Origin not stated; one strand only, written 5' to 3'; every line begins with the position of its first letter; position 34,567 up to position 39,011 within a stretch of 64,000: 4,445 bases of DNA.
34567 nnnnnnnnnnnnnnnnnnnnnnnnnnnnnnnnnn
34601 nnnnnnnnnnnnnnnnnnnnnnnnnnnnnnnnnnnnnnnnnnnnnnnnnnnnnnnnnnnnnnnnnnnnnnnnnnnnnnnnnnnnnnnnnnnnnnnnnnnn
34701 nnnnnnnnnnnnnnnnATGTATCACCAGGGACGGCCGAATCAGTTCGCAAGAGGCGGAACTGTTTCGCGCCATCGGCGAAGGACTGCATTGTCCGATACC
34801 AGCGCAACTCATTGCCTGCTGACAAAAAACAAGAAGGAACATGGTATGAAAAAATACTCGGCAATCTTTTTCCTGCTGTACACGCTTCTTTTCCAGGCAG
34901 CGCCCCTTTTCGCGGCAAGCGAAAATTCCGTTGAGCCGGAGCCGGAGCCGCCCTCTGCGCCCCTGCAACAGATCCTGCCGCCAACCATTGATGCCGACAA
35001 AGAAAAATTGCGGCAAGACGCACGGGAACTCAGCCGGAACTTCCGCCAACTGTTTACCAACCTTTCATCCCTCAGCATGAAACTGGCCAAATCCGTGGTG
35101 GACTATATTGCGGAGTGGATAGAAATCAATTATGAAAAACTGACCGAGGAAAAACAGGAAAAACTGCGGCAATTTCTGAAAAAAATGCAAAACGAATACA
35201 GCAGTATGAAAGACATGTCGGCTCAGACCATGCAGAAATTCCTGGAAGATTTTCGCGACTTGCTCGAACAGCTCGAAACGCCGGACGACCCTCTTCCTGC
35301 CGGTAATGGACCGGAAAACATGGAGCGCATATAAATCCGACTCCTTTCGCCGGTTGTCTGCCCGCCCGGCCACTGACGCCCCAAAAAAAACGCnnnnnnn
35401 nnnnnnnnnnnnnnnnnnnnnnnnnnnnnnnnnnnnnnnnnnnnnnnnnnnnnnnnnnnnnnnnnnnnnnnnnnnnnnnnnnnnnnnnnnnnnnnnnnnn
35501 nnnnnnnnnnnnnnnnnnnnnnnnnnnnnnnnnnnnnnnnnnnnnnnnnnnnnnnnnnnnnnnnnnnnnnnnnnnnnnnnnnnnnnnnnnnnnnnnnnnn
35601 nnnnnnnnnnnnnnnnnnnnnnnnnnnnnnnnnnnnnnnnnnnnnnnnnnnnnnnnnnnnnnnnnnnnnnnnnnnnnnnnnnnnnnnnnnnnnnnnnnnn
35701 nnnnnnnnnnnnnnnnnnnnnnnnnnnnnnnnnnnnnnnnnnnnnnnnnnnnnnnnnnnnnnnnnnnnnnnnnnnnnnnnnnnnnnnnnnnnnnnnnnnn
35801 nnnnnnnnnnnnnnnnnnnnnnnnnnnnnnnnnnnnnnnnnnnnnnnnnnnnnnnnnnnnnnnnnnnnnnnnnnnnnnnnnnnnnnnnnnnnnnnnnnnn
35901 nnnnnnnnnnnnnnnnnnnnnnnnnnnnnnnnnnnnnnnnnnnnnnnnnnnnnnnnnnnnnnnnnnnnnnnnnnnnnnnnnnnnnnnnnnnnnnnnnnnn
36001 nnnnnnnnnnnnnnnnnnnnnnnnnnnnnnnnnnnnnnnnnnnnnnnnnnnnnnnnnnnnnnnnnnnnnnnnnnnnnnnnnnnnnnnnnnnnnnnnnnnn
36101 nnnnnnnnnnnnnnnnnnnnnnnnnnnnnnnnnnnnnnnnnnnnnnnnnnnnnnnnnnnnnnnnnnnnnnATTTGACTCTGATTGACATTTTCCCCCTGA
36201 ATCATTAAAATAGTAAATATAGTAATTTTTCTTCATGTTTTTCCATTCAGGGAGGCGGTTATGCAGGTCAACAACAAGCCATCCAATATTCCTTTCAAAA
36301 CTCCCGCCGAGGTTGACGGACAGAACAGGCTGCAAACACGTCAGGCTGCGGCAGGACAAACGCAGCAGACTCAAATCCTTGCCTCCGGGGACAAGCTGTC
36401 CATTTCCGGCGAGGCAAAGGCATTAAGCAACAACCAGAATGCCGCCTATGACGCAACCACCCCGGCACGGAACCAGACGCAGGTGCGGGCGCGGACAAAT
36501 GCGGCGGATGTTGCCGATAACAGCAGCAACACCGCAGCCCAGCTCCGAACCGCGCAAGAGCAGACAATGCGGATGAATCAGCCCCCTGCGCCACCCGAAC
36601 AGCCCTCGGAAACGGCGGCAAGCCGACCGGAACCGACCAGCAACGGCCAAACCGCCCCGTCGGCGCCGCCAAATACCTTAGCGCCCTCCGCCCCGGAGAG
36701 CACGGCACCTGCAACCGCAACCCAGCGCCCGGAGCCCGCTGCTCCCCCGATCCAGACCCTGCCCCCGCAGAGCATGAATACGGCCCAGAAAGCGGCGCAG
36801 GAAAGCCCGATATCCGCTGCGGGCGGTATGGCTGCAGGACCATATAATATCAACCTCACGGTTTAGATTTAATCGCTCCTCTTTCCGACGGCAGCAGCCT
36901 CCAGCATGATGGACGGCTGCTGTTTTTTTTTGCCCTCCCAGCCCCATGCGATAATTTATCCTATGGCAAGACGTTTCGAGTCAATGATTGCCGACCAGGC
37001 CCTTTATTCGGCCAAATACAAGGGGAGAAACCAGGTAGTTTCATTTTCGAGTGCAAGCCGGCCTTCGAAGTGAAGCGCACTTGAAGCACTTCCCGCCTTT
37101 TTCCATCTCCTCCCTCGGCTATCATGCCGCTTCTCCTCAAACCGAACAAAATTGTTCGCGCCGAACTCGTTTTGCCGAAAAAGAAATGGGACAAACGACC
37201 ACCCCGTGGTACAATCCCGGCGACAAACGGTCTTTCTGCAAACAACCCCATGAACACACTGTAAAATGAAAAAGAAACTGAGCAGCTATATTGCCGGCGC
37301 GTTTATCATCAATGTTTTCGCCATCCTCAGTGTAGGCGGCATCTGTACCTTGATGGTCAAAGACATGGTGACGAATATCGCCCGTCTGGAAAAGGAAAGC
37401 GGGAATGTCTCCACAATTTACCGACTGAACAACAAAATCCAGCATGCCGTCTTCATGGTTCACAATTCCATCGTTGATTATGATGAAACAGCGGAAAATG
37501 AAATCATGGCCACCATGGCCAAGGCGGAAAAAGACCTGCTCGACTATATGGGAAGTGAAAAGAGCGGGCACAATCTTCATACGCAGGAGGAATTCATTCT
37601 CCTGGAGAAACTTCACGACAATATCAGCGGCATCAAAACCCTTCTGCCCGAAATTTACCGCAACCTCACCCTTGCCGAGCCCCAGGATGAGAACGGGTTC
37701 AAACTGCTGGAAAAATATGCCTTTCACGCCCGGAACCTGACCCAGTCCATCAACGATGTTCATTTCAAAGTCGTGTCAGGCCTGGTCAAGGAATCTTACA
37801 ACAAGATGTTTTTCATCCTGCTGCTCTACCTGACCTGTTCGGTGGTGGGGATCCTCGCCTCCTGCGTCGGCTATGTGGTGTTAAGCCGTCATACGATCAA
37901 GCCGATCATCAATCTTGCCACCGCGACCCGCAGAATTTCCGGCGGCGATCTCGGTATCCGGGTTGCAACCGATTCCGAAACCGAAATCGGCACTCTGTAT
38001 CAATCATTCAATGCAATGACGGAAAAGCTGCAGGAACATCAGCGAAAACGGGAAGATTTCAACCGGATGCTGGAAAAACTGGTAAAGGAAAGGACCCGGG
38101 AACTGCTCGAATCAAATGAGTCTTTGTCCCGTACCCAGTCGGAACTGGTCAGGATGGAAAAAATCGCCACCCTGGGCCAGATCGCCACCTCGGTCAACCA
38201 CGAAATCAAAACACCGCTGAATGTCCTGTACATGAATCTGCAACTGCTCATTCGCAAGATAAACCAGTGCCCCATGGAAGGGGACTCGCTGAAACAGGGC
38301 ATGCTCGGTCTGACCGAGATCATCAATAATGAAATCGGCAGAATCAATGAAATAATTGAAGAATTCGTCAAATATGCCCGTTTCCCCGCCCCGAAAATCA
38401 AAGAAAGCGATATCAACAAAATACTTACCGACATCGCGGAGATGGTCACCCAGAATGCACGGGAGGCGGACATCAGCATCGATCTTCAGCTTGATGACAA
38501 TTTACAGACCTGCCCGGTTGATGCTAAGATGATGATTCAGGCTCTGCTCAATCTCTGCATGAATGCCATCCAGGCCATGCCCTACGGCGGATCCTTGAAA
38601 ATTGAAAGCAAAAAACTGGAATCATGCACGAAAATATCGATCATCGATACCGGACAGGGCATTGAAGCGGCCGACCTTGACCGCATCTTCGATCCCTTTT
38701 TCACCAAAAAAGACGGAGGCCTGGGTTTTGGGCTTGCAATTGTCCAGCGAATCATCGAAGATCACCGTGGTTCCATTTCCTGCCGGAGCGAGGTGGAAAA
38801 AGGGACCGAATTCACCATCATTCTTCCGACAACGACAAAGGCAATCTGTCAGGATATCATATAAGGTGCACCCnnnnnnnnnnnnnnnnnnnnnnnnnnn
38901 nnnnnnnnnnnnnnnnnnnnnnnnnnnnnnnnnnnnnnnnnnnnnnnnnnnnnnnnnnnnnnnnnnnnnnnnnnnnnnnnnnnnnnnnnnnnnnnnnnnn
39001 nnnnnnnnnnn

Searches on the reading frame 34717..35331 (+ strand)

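Call 49: search_protein_families(library=pfam, proteins=[window:34717-35331:+], max_evalue=0.001)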
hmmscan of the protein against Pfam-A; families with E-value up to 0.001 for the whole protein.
window:34717-35331:+ (205 aa): 1 family
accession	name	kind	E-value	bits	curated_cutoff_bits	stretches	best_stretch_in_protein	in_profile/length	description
PF07195.17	FliD_C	-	0.00024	21.1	25.4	1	92-182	137-227/236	Flagellar hook-associated protein 2 C-terminus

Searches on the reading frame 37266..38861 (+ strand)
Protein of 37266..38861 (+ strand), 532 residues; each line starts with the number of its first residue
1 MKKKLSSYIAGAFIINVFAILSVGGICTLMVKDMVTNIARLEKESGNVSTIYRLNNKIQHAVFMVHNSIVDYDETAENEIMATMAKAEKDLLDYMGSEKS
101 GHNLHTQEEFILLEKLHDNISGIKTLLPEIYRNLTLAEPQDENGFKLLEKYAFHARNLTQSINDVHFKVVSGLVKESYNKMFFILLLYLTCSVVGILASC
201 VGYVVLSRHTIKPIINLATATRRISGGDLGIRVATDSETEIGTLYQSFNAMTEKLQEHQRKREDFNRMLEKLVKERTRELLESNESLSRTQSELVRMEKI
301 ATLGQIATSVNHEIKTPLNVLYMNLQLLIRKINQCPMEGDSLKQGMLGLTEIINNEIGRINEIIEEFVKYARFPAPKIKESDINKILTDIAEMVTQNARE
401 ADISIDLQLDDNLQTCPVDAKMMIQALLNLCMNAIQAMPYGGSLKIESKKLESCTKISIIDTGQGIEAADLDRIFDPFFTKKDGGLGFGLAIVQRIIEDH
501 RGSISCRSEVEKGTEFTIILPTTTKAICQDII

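Call 3: search_protein_families(library=pfam, proteins=[window:37266-38861:+], max_evalue=0.1)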
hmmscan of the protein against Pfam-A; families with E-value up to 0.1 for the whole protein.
window:37266-38861:+ (532 aa): 9 families
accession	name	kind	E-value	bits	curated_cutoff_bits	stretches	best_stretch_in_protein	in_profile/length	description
PF02518.31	HATPase_c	-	2.1e-24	86.6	26.4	1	419-523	2-110/111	Histidine kinase-, DNA gyrase B-, and HSP90-like ATPase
PF00672.30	HAMP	-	4.9e-15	56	25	1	205-257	1-53/53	HAMP domain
PF00512.31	HisKA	-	4.2e-09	36.8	26.9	1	303-373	2-63/66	His Kinase A (phospho-acceptor) domain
PF10090.15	HPTransfase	-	4.9e-05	23.5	22.9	1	420-467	29-76/123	Histidine phosphotransferase C-terminal domain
PF13589.12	HATPase_c_3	-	0.0013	19.2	25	1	424-475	4-54/137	Histidine kinase-, DNA gyrase B-, and HSP90-like ATPase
PF14501.12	HATPase_c_5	-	0.0053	17.1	22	1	423-509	9-91/102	GHKL domain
PF08397.16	IMD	-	0.0099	15.8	26.2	1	244-326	74-158/219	IRSp53/MIM homology domain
PF16238.11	DUF4897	-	0.033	14.5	28.6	1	250-325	33-110/157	Domain of unknown function (DUF4897)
PF02646.22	RmuC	-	0.074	12.6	26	0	239-290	233-284/291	RmuC family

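Call 80: search_protein_families(library=ncbifam, proteins=[window:37266-38861:+], max_evalue=0.00001)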
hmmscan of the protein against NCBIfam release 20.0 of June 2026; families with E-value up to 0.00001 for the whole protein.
window:37266-38861:+ (532 aa): 79 families (the best 25 are shown)
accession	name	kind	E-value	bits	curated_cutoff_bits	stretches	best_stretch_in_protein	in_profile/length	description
NF008468.0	PRK11360.1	equivalog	5.4e-59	200.1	646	1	288-525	381-611/616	two-component system sensor histidine kinase AtoS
NF007688.0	PRK10364.1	equivalog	8.2e-52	176.5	479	1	285-524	222-453/460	two-component system sensor histidine kinase ZraS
NF046044.1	PnpS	equivalog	7.5e-41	140.4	400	1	308-521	175-390/390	two-component system histidine kinase PnpS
NF053867.1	SprKinKinDBac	equivalog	1.7e-40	138.9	775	1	280-523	266-498/500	sporulation kinase KinD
NF033092.0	HK_WalK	equivalog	7.4e-40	137.1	725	2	308-521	377-593/594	cell wall metabolism sensor histidine kinase WalK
NF047496.1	HK_LIC11548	equivalog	2.4e-38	132.3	750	2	287-521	344-588/589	LIC_11548 family sensor histidine kinase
NF052574.1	HisKinEspCMyxo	equivalog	2.1e-35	122.1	1200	1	289-524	403-639/785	serine histidine kinase EspC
TIGR01386.1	cztS_silS_copS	subfamily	2.3e-32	112.6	292.55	2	303-521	241-457/457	heavy metal sensor histidine kinase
TIGR02966.1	phoR_proteo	equivalog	4.3e-32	111.4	334.2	1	229-519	39-332/333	phosphate regulon sensor histidine kinase PhoR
NF007004.0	PRK09467.1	equivalog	7.7e-32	110.7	415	1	349-523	264-437/440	two-component system sensor histidine kinase EnvZ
NF040691.1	MtrAB_MtrB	equivalog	8e-32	110.9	450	2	290-525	257-495/507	MtrAB system histidine kinase MtrB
NF010411.0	PRK13837.1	equivalog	2.7e-31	108.4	647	1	234-526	384-679/828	two-component system VirA-like sensor kinase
NF047874.1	MASE3_PAS_HK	subfamily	5.7e-31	108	560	1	308-524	403-627/655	MASE3 domain-containing sensor histidine kinase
NF047794.1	HisKinPtgB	equivalog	9.7e-31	106.7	1000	1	186-513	336-646/656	two-component system sensor histidine kinase PgtB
TIGR02956.1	TMAO_torS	equivalog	1.1e-30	106.6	676.5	1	140-523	289-683/967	TMAO reductase system sensor histidine kinase/response regulator TorS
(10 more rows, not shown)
